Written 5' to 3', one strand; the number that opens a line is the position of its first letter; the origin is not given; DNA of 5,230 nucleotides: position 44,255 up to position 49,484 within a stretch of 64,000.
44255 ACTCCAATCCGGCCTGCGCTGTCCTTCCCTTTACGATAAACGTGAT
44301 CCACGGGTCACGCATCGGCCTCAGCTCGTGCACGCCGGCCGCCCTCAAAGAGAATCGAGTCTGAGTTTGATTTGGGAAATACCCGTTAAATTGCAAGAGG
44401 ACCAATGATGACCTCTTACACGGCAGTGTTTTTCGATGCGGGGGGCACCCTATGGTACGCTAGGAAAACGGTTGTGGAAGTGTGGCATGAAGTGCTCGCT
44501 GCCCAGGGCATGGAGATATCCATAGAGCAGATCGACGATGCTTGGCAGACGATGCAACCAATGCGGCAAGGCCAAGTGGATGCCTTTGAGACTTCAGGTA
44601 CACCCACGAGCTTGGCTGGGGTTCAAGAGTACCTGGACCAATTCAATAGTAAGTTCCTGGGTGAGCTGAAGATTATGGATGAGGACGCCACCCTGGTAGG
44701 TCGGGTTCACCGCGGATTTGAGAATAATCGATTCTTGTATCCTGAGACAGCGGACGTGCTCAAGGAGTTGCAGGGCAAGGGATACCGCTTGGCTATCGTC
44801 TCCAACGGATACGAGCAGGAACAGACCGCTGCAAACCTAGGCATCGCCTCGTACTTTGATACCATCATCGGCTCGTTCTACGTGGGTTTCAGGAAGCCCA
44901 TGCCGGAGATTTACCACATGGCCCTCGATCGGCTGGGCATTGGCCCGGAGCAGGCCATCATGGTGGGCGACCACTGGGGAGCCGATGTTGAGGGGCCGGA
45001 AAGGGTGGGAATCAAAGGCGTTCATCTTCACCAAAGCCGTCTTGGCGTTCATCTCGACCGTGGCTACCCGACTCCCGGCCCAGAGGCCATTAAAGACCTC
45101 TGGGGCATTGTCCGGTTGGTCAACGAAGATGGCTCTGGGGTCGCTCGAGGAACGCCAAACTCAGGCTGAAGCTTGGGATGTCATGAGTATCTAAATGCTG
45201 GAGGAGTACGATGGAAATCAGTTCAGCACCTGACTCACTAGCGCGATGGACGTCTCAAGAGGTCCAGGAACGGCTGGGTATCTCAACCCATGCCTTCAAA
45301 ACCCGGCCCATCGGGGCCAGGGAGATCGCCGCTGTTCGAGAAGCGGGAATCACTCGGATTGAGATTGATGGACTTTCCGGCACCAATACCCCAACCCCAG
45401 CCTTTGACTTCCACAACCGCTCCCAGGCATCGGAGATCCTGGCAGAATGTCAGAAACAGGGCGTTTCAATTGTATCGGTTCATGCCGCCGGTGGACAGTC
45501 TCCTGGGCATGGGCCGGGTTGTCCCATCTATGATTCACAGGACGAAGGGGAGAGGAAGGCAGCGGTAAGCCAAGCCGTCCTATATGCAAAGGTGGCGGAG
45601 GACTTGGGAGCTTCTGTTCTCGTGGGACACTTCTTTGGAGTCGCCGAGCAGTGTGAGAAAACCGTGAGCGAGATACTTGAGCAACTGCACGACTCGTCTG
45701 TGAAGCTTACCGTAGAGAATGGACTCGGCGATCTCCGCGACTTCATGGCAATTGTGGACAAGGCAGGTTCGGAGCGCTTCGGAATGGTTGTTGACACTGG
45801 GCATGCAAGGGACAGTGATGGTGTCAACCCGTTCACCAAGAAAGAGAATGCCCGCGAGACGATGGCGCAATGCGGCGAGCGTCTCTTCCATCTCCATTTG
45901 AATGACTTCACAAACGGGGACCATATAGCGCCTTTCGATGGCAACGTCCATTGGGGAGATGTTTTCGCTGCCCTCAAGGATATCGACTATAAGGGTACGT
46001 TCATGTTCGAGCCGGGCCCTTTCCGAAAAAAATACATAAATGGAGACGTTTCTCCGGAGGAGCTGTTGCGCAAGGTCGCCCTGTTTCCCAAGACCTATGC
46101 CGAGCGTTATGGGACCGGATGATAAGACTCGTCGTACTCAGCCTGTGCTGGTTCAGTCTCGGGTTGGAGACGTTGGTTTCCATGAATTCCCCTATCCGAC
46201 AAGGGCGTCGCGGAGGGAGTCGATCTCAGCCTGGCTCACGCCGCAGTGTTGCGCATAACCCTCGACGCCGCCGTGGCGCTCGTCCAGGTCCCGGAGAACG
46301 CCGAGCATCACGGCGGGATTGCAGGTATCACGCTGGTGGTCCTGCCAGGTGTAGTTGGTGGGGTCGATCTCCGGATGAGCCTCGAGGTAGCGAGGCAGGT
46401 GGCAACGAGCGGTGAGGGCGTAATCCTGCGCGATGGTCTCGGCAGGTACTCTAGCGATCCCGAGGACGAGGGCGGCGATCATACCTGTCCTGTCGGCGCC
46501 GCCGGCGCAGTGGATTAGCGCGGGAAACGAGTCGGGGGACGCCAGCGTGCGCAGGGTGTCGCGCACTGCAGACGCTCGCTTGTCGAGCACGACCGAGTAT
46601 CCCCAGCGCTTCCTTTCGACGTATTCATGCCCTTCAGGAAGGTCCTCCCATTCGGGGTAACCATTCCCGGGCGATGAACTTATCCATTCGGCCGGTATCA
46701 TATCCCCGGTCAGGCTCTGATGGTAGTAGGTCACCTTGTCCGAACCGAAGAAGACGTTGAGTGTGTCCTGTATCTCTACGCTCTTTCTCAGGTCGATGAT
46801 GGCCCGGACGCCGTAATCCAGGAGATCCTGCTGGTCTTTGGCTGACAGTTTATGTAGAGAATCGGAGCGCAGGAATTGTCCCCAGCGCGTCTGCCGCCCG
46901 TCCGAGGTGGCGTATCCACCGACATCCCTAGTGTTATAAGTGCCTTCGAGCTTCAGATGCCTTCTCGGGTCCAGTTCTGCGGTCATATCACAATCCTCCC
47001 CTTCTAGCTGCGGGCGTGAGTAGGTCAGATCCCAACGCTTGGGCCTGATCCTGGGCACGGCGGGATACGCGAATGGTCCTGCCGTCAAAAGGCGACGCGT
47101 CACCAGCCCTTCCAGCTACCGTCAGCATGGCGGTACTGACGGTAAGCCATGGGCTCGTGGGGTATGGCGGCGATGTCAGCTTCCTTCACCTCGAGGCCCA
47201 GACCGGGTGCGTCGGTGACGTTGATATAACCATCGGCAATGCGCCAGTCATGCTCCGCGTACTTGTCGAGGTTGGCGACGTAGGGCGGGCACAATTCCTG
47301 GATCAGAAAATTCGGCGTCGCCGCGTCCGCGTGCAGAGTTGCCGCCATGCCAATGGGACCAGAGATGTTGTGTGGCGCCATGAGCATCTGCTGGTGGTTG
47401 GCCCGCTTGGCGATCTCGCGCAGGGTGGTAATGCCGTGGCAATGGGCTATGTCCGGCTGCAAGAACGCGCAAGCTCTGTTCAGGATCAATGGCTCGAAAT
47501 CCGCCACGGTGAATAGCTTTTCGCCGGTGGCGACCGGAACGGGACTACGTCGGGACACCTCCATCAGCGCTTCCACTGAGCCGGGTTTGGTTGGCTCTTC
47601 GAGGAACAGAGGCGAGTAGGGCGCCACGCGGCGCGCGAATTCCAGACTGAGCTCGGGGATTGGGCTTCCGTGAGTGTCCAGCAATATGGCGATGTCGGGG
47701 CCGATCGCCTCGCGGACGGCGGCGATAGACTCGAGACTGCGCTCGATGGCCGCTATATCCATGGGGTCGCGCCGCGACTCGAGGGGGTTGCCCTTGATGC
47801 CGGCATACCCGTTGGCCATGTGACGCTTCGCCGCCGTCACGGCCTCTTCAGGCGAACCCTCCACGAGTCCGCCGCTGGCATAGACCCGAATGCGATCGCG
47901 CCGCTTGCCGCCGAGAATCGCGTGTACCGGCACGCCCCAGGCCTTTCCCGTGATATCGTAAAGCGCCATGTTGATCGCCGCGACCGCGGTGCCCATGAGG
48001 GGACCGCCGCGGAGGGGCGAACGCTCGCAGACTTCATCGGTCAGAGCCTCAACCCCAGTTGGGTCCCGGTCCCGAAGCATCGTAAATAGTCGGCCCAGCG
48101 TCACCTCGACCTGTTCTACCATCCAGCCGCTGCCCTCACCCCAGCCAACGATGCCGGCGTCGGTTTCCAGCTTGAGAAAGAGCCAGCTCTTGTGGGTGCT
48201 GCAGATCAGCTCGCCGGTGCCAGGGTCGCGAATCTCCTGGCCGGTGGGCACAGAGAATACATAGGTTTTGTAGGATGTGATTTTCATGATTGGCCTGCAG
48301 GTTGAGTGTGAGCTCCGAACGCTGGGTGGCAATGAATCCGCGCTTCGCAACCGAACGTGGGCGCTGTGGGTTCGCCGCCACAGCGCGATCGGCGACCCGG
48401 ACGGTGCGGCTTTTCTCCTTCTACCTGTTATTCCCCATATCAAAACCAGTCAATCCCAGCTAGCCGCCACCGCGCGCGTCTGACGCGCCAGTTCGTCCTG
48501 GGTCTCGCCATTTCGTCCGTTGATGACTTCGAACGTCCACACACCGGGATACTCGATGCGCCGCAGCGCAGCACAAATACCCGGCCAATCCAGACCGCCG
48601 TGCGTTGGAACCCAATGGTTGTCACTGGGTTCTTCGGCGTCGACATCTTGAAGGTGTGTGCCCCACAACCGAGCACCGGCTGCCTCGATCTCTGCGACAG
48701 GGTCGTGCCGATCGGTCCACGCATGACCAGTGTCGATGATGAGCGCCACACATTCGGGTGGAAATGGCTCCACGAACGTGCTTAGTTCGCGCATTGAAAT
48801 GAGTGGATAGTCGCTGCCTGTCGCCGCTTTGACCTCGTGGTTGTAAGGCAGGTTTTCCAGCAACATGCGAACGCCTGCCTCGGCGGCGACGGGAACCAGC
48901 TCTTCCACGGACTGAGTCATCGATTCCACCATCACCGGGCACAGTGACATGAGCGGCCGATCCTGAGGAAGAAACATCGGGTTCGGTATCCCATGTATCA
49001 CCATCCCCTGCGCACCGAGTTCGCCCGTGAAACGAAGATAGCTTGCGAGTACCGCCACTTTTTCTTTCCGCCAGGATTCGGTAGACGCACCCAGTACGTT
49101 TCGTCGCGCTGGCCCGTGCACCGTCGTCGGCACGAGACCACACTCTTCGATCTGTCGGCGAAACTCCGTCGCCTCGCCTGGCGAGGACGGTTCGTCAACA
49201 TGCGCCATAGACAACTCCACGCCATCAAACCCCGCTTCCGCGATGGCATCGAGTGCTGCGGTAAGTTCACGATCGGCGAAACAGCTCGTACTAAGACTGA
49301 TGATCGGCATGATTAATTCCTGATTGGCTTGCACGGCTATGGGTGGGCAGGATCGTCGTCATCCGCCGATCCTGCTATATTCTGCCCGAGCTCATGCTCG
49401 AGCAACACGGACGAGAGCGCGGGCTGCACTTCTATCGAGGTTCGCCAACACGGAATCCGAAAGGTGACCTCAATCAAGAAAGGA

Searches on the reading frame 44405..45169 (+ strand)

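Call 65: search_protein_families(library=pfam, proteins=[window:44405-45169:+], max_evalue=0.0001)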
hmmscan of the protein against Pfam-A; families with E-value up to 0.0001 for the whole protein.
window:44405-45169:+ (254 aa): 4 families
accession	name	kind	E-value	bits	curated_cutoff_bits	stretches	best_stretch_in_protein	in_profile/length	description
PF00702.32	Hydrolase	-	3.1e-30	106.4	26.4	1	6-202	2-191/191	haloacid dehalogenase-like hydrolase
PF13419.12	HAD_2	-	1.9e-21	77.4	23.8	1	9-204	2-174/178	Haloacid dehalogenase-like hydrolase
PF13242.12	Hydrolase_like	-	8.7e-09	35.6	22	1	162-207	2-47/75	HAD-hyrolase-like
PF12710.13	HAD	-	3.1e-07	31.4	27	1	78-191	55-182/189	haloacid dehalogenase-like hydrolase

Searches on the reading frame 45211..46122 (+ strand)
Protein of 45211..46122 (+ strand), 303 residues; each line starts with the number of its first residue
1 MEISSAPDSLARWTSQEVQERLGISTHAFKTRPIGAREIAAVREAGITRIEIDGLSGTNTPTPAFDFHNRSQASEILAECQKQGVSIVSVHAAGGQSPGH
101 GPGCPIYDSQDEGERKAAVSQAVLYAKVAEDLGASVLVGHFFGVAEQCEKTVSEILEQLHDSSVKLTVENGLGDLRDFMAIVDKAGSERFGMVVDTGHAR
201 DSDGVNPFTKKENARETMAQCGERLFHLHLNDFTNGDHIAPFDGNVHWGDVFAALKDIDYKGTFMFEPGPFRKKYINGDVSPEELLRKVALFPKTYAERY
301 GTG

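Call 65: search_protein_families(library=pfam, proteins=[window:45211-46122:+], max_evalue=0.0001)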
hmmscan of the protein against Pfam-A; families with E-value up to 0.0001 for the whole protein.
window:45211-46122:+ (303 aa): 1 family
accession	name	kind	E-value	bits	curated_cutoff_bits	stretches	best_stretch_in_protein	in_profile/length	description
PF01261.30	AP_endonuc_2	-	2.8e-25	89.9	31.1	1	39-269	1-230/249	Xylose isomerase-like TIM barrel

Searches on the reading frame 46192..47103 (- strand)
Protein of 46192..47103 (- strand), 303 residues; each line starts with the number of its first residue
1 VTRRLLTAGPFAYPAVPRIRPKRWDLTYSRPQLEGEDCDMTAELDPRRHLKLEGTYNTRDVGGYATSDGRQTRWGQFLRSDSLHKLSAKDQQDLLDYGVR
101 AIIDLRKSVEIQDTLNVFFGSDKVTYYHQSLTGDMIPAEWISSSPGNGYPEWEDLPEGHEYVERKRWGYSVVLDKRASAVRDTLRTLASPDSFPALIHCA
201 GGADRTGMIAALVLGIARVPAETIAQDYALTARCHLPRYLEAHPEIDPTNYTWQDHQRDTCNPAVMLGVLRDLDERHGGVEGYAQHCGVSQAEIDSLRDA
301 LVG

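Call 65: search_protein_families(library=pfam, proteins=[window:46192-47103:-], max_evalue=0.0001)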
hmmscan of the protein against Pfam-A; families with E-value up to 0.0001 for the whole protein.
window:46192-47103:- (303 aa): 2 families
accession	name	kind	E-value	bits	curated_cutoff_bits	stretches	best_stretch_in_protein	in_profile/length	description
PF13350.11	Y_phosphatase3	-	6.5e-54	183.9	22.2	1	50-302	1-239/240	Tyrosine phosphatase family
PF03162.18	Y_phosphatase2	-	2.5e-05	24.4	27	1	99-229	33-128/165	Tyrosine phosphatase family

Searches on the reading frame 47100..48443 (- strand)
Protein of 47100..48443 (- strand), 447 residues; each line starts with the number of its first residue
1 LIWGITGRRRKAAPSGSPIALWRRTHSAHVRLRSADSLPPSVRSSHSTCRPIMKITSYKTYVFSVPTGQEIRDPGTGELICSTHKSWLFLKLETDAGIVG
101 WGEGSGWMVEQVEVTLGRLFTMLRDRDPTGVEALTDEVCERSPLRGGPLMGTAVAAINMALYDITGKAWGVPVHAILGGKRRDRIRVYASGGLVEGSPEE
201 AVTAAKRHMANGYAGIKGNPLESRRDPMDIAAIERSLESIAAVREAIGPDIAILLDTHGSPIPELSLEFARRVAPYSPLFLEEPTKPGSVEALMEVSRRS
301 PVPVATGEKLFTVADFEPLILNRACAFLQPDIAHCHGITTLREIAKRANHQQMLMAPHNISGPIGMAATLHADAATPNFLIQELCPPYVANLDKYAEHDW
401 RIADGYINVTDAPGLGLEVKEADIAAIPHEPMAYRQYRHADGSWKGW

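Call 22: search_protein_families(library=pfam, proteins=[window:47100-48443:-], max_evalue=0.0001)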
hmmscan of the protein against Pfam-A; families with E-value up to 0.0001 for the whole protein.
window:47100-48443:- (447 aa): 2 families
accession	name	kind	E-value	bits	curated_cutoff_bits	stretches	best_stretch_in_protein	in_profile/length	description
PF13378.12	MR_MLE_C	-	4.5e-55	187.2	29.4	1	202-421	3-217/219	Enolase C-terminal domain-like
PF02746.21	MR_MLE_N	-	5.4e-12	46.4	22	1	80-178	21-117/117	Mandelate racemase / muconate lactonizing enzyme, N-terminal domain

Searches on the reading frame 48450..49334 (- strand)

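Call 65: search_protein_families(library=pfam, proteins=[window:48450-49334:-], max_evalue=0.0001)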
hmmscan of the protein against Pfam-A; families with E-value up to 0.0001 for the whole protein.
window:48450-49334:- (294 aa): 1 family
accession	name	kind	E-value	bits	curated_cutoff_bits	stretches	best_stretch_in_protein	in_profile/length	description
PF01261.30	AP_endonuc_2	-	3.3e-31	109.3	31.1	1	28-282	1-243/249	Xylose isomerase-like TIM barrel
